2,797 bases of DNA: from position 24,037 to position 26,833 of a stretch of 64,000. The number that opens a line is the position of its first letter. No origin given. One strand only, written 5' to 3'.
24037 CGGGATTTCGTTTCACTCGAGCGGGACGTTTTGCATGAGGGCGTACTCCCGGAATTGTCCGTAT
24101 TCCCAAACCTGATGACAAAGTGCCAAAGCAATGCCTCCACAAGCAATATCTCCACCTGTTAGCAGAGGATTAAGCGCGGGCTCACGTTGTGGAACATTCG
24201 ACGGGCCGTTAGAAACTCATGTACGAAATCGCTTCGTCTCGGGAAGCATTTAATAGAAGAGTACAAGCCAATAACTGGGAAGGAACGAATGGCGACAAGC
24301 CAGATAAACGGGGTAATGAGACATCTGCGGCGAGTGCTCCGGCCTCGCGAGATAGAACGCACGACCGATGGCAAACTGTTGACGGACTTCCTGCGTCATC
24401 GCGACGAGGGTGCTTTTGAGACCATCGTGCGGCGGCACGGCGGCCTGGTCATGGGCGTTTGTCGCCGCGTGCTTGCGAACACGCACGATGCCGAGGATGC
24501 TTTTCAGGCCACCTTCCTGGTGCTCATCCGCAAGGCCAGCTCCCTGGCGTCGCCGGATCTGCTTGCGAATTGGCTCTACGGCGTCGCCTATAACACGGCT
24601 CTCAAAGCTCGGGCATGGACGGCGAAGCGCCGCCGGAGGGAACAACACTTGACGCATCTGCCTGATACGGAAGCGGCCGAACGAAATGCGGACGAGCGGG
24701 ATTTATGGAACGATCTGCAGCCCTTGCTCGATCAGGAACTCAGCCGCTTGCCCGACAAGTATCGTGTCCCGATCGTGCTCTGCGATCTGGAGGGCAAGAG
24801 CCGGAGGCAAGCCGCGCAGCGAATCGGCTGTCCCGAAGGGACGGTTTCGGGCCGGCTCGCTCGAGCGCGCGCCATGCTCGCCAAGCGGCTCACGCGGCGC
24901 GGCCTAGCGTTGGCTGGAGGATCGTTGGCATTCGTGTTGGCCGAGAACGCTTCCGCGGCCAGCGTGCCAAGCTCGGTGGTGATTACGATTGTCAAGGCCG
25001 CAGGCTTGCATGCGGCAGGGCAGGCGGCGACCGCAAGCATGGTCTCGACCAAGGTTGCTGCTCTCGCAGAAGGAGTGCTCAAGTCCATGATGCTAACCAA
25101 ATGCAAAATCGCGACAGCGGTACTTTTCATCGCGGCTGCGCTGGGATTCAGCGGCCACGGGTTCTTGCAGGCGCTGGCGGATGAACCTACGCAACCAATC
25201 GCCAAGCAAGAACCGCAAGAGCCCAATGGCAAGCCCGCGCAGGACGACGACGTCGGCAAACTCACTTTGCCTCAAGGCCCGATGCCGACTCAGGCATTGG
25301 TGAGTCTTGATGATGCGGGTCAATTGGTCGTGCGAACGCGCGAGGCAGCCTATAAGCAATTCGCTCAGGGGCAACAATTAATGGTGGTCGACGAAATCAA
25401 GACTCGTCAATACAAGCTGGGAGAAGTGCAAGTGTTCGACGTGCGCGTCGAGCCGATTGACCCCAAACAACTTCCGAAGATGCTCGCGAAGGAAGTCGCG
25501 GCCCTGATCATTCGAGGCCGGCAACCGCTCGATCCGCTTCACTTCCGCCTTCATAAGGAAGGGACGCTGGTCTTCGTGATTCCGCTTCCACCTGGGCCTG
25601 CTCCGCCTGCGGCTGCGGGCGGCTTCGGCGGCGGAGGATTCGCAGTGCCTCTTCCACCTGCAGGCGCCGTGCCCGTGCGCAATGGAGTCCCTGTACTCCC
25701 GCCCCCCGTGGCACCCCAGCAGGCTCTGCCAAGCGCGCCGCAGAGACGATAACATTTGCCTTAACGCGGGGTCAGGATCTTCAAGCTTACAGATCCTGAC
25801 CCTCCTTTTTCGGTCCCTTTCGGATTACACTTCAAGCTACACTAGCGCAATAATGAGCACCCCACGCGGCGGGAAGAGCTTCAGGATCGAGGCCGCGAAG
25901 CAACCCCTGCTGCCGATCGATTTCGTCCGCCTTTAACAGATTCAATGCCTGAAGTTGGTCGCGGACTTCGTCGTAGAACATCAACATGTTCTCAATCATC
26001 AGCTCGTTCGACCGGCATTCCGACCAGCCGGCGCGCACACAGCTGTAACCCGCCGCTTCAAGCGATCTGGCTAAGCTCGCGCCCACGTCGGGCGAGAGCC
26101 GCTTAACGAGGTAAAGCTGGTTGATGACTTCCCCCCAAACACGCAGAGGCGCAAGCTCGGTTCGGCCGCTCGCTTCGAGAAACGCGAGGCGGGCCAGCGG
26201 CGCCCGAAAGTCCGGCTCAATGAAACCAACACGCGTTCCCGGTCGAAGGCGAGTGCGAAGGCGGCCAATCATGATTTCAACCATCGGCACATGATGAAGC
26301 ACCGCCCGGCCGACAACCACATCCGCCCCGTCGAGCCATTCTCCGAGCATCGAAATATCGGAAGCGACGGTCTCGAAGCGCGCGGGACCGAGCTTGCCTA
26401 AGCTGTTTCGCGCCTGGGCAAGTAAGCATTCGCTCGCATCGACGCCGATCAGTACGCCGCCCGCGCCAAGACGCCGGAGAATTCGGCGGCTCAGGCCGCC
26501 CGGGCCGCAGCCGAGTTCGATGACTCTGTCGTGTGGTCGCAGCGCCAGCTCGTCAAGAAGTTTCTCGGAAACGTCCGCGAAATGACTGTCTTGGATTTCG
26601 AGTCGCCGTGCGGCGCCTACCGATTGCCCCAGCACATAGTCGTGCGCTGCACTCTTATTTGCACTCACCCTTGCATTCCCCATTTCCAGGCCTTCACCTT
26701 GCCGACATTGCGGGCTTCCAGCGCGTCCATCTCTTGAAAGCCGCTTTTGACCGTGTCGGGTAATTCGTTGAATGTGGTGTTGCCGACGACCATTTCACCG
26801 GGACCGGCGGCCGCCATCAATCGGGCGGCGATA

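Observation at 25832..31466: Tightly packed minus-strand string: DUF1549/1553, DUF1501, class III cyclase with nuclease-like N-domain, SAM methyltransferase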

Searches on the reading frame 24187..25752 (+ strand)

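Call 34: search_protein_families(library=pfam, proteins=[window:24187-25752:+], max_evalue=0.001)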
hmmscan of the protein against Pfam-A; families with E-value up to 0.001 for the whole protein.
window:24187-25752:+ (521 aa): 3 families
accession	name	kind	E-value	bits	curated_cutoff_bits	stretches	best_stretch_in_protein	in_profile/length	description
PF08281.18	Sigma70_r4_2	-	2.7e-12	46.6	25.7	1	181-231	4-54/54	Sigma-70, region 4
PF04542.20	Sigma70_r2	-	6.1e-10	39.2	24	1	80-141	1-64/71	Sigma-70 region 2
PF04545.22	Sigma70_r4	-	0.00013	21.9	24.1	1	185-231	2-48/50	Sigma-70, region 4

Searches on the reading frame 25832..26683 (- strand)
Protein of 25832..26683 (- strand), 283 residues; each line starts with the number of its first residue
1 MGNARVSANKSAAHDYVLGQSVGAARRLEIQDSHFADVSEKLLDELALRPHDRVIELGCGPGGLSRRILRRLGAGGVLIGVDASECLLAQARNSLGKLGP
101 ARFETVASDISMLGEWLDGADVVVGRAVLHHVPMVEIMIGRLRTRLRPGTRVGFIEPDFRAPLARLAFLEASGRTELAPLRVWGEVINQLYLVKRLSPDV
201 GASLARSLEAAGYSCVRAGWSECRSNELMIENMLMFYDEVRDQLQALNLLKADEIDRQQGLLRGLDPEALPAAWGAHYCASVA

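Call 4: search_protein_families(library=pfam, proteins=[window:25832-26683:-], max_evalue=0.1)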
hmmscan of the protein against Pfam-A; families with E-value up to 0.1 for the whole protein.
window:25832-26683:- (283 aa): 15 families
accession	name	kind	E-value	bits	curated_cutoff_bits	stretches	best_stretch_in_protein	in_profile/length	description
PF13847.12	Methyltransf_31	-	2.6e-13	50.3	27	1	50-158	3-113/145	Methyltransferase domain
PF08242.18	Methyltransf_12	-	1.8e-12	48.2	30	1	55-151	1-97/98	Methyltransferase domain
PF13649.12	Methyltransf_25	-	8.2e-12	46.1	27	1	54-149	1-96/97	Methyltransferase domain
PF13489.12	Methyltransf_23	-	1.8e-10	41.2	27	1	41-216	11-162/164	Methyltransferase domain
PF08241.18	Methyltransf_11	-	6.5e-09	36.7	21.2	1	56-151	2-92/95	Methyltransferase domain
PF01728.25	FtsJ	-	0.00016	22.1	24.1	1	41-91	11-61/181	FtsJ-like methyltransferase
PF01135.25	PCMT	-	0.00019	21.7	20.3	1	41-109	64-132/210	Protein-L-isoaspartate(D-aspartate) O-methyltransferase (PCMT)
PF01209.24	Ubie_methyltran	-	0.003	17.4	20.1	1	46-156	43-153/233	ubiE/COQ5 methyltransferase family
PF02353.26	CMAS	-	0.0035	17.1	27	1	40-106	52-116/273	Mycolic acid cyclopropane synthetase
PF13679.12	Methyltransf_32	-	0.0069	16.8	27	1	33-104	7-83/143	Methyltransferase domain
PF08704.16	GCD14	-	0.009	16.1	26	1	42-107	32-97/247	tRNA methyltransferase complex GCD14 subunit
PF05175.20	MTS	-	0.015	15.3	23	1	39-110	20-90/170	Methyltransferase small domain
PF01795.25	Methyltransf_5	-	0.017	15.1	27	1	34-122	4-90/309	MraW methylase family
PF01189.24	Methyltr_RsmB-F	-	0.036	14.2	27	1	46-122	4-78/199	16S rRNA methyltransferase RsmB/F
PF00398.26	RrnaAD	-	0.05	13.1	24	1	38-72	18-52/263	Ribosomal RNA adenine dimethylase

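Call 5: search_protein_families(library=ncbifam, proteins=[window:25832-26683:-], max_evalue=0.1)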
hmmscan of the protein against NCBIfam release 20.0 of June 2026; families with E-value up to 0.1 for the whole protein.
window:25832-26683:- (283 aa): 33 families (the best 25 are shown)
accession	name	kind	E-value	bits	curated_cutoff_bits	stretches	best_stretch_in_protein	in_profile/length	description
NF010703.0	PRK14103.1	equivalog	1e-10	41.5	320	1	39-165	18-136/256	trans-aconitate 2-methyltransferase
NF043040.1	corrin_prot_MT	hypoth_equivalog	2.9e-08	33.4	180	1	36-132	28-123/216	corrinoid protein-associated methyltransferase CpaM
NF002463.0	PRK01683.1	equivalog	4.1e-08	33.1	297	1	40-158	21-132/258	trans-aconitate 2-methyltransferase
TIGR01983.1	UbiG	equivalog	1e-06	28.2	102.95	1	51-152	50-149/228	bifunctional 2-polyprenyl-6-hydroxyphenol methylase/3-demethylubiquinol 3-O-methyltransferase UbiG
NF047649.1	MTase_UXPK_star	exception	5.7e-06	25.6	460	1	47-151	74-178/283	methyltransferase/UXPK-star double selenoprotein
TIGR02072.1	BioC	equivalog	1.2e-05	25.3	184.95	1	41-149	22-127/244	malonyl-ACP O-methyltransferase BioC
NF008823.0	PRK11873.1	subfamily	1.7e-05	24.5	263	1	47-152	74-179/272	arsenite methyltransferase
NF041537.1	ArsM_AhpD_UU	exception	3e-05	23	510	1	49-152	75-178/345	arsenite methyltransferase/AhpD domain selenoprotein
NF045667.1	MTase_DVU1556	equivalog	6.3e-05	22.5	155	1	38-95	10-65/213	DVU_1556 family methyltransferase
NF007610.0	PRK10258.1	equivalog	0.00021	20.7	342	1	24-152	16-136/251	malonyl-ACP O-methyltransferase BioC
TIGR02469.1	CbiT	equivalog_domain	0.00022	21.5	78.3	1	42-121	11-90/124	precorrin-6Y C5,15-methyltransferase (decarboxylating) subunit CbiT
NF001244.0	PRK00216.1-5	equivalog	0.00044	19.6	216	1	41-110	39-109/236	bifunctional demethylmenaquinone methyltransferase/2-methoxy-6-polyprenyl-1,4-benzoquinol methylase UbiE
TIGR00438.1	rrmJ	equivalog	0.00047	19.7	300.15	1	48-85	30-67/188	23S rRNA (uridine(2552)-2'-O)-methyltransferase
TIGR00006.1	TIGR00006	equivalog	0.0006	19.3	154.3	1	31-97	5-69/310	16S rRNA (cytosine(1402)-N(4))-methyltransferase RsmH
NF040703.1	cyclopro_CfaB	exception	0.0014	17.5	650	1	40-94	149-203/393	C17 cyclopropane fatty acid synthase CfaB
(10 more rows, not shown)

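Call 7: search_protein_families(library=padloc, proteins=[window:25832-26683:-], max_evalue=1)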
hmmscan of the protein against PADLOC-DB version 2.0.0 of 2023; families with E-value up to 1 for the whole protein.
window:25832-26683:- (283 aa): 1 family
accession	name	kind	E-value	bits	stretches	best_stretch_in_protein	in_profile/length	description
PDLC04134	mad2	-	3.8e-18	63.6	1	38-158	279-398/492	mads_2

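Call 63: find_homologous_proteins(query=window:25832-26683:-, max_evalue=0.00001)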
Query window:25832-26683:- (283 aa): 1292 proteins with E <= 0.00001 among 8000 candidates; the best 120 are listed.
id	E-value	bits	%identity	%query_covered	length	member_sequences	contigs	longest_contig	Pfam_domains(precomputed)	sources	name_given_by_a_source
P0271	3.5e-178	609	100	98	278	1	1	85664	PF13847.13,PF13489.13,PF13649.13,PF08241.19,PF08242.19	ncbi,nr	ncbi:MAG: methyltransferase domain-containing protein [Planctomycetes bacterium]|nr:methyltransferas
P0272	1.5e-128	446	74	95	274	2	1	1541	PF13847.13,PF13489.13,PF13649.13,PF08241.19,PF08242.19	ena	-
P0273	1.3e-126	440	73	96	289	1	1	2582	PF13847.13,PF13489.13,PF13649.13,PF01728.26,PF08241.19,PF08242.19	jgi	jgi:ubiquinone/menaquinone biosynthesis C-methylase UbiE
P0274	2.1e-126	439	75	94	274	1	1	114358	PF13847.13,PF13489.13,PF13649.13,PF08241.19,PF08242.19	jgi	jgi:ubiquinone/menaquinone biosynthesis C-methylase UbiE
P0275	3.2e-125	435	74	96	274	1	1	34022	PF13847.13,PF13489.13,PF13649.13,PF08241.19,PF08242.19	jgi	jgi:SAM-dependent methyltransferase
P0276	8.0e-125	434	75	94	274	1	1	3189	PF13847.13,PF13489.13,PF13649.13,PF01728.26,PF08241.19,PF08242.19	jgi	jgi:ubiquinone/menaquinone biosynthesis C-methylase UbiE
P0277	1.7e-124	433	73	95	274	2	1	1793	PF13847.13,PF13489.13,PF13649.13,PF08241.19,PF08242.19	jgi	-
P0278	3.1e-124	432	73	95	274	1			PF13847.13,PF13489.13,PF13649.13,PF01728.26,PF08241.19,PF08242.19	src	-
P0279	3.3e-124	432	75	95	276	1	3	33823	PF13847.13,PF13489.13,PF13649.13,PF01728.26,PF01209.25,PF08241.19,PF08242.19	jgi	-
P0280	4.3e-124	432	73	94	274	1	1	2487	PF13847.13,PF13489.13,PF13649.13,PF01728.26,PF08241.19,PF08242.19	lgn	-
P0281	5.0e-124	431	74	94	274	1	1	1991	PF13847.13,PF13489.13,PF13649.13,PF08241.19,PF08242.19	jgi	jgi:ubiquinone/menaquinone biosynthesis C-methylase UbiE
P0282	7.3e-124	431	73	96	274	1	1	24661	PF13847.13,PF13489.13,PF13649.13,PF01728.26,PF08241.19,PF08242.19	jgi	jgi:ubiquinone/menaquinone biosynthesis C-methylase UbiE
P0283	7.5e-124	431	74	93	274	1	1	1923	PF13847.13,PF13489.13,PF13649.13,PF08241.19,PF08242.19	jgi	jgi:ubiquinone/menaquinone biosynthesis C-methylase UbiE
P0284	2.0e-123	429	74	95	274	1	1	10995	PF13847.13,PF13489.13,PF13649.13,PF08241.19,PF08242.19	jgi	jgi:ubiquinone/menaquinone biosynthesis C-methylase UbiE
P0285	2.3e-123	429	75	94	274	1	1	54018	PF13847.13,PF13489.13,PF13649.13,PF08241.19,PF08242.19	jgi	jgi:SAM-dependent methyltransferase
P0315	9.2e-121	421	71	96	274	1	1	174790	PF13847.13,PF13489.13,PF13649.13,PF08241.19,PF08242.19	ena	-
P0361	3.1e-119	416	72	93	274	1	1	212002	PF13847.13,PF13489.13,PF13649.13,PF08241.19,PF08242.19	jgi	jgi:ubiquinone/menaquinone biosynthesis C-methylase UbiE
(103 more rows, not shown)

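Call 64: find_encoding_contigs(protein=P0271, flank=8000, max_places=2)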
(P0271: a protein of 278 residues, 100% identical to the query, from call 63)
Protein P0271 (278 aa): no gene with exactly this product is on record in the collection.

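Call 65: find_encoding_contigs(protein=P0274, flank=5000, max_places=1)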
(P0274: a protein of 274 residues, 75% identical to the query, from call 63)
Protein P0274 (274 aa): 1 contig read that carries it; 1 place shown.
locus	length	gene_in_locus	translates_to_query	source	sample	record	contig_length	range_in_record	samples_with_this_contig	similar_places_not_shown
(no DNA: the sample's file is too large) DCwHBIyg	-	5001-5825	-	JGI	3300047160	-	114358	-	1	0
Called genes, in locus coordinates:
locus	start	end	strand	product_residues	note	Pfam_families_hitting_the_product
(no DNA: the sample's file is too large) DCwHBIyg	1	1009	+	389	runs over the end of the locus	PF20510:HgmA_N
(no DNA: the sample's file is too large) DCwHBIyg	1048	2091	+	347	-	-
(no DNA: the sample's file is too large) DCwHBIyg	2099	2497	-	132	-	PF13424:TPR_12 (weak), PF00515:TPR_1 (weak), PF13432:TPR_16, PF14559:TPR_19 (weak), PF13414:TPR_11, PF00515:TPR_1, PF07719:TPR_2, PF13414:TPR_11, +6 more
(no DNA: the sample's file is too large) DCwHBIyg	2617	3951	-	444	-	PF02812:ELFV_dehydrog_N, PF00208:ELFV_dehydrog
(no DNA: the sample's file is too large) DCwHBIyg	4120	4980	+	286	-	PF01370:Epimerase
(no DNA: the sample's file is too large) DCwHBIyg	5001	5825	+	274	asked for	PF13489:Methyltransf_23, PF13847:Methyltransf_31, PF08241:Methyltransf_11, PF08242:Methyltransf_12, PF13649:Methyltransf_25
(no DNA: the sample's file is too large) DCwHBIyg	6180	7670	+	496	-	PF01336:tRNA_anti-codon, PF00152:tRNA-synt_2, PF01409:tRNA-synt_2d (faint)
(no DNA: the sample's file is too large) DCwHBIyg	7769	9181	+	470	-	PF12704:MacB_PCD (faint), PF02687:FtsX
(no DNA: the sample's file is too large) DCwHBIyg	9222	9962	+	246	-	PF00005:ABC_tran, PF13304:AAA_21 (faint)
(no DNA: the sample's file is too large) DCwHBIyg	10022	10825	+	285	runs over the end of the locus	PF01063:Aminotran_4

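Call 66: find_encoding_contigs(protein=P0361, flank=5000, max_places=1)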
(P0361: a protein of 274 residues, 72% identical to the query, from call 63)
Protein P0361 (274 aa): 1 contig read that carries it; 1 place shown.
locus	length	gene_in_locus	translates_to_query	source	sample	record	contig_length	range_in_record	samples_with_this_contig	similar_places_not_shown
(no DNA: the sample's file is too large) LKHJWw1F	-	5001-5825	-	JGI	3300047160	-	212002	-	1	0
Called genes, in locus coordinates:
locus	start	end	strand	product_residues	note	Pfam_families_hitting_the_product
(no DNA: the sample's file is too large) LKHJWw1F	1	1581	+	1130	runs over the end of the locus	PF00873:ACR_tran, PF03176:MMPL, PF02355:SecD_SecF_C (faint), PF00873:ACR_tran, PF03176:MMPL (weak)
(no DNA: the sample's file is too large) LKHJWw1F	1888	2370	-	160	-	-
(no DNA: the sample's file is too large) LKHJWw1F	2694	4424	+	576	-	PF04542:Sigma70_r2, PF08281:Sigma70_r4_2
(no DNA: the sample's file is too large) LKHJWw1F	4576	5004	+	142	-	PF03819:MazG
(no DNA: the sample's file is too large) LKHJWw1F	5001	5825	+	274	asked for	PF13489:Methyltransf_23, PF13847:Methyltransf_31, PF08241:Methyltransf_11, PF08242:Methyltransf_12, PF13649:Methyltransf_25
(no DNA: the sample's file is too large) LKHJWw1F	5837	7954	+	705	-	PF13415:Beta-prop_FBX42 (faint), PF24981:Beta-prop_ATRN-LZTR1 (faint), PF24681:Kelch_KLHDC2_KLHL20_DRC7, PF00041:fn3 (faint)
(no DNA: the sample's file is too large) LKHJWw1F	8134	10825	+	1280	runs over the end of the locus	PF00246:Peptidase_M14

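Call 67: find_encoding_contigs(protein=P0315, flank=5000, max_places=1)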
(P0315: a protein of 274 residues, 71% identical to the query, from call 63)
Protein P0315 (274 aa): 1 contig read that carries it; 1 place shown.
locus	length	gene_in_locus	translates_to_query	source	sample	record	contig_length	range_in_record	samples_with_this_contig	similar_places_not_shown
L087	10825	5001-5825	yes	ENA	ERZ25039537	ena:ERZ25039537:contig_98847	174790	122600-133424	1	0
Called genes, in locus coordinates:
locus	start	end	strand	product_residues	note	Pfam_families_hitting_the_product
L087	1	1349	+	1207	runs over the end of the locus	PF00515:TPR_1 (faint), PF07719:TPR_2 (faint), PF13174:TPR_6 (faint), PF13176:TPR_7 (faint), PF13181:TPR_8 (faint), PF13371:TPR_9 (faint), PF13414:TPR_11 (faint), PF13424:TPR_12 (faint), +2 more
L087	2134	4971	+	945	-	PF23500:DUF7133, PF13646:HEAT_2 (faint), PF00034:Cytochrom_C (faint)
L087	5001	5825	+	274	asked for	PF13489:Methyltransf_23, PF13847:Methyltransf_31, PF08241:Methyltransf_11, PF08242:Methyltransf_12, PF13649:Methyltransf_25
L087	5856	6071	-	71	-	-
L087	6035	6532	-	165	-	PF04343:DUF488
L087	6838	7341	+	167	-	-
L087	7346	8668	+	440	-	PF08545:ACP_syn_III, PF08541:ACP_syn_III_C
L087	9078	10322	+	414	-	PF00270:DEAD (faint), PF04851:ResIII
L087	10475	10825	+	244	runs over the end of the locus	-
